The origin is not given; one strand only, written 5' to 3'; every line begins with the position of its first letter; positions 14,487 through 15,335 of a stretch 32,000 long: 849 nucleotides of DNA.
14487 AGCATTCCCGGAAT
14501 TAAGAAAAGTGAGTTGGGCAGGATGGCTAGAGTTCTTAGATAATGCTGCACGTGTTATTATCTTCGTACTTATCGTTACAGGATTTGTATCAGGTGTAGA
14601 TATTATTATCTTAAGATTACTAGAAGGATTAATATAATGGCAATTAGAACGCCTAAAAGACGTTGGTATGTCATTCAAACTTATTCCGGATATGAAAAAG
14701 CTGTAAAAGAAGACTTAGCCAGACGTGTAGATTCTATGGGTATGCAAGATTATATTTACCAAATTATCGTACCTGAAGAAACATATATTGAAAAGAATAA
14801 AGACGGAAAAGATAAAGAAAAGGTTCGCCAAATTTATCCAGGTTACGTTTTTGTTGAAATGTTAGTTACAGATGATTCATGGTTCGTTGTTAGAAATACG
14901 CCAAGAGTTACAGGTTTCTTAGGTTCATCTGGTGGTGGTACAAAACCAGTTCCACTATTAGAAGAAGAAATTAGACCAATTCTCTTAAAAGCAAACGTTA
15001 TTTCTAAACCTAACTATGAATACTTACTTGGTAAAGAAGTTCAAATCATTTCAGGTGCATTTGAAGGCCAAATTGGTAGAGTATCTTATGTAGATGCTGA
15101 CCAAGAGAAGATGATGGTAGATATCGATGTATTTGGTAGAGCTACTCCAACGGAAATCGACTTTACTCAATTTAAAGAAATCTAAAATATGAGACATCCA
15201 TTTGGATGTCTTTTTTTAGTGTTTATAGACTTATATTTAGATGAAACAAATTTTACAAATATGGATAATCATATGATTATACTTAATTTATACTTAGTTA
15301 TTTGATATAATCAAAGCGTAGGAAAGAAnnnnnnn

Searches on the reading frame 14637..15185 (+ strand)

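Call 7: search_protein_families(library=pfam, proteins=[window:14637-15185:+], max_evalue=0.01)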
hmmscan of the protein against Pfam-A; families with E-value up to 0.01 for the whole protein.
window:14637-15185:+ (182 aa): 2 families
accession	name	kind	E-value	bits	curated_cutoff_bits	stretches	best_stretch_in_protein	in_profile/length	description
PF02357.24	NusG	-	3e-27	95.4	22.2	1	9-115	2-92/93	Transcription termination factor nusG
PF00467.35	KOW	-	2.4e-05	24.4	22.3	1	132-159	2-29/32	KOW motif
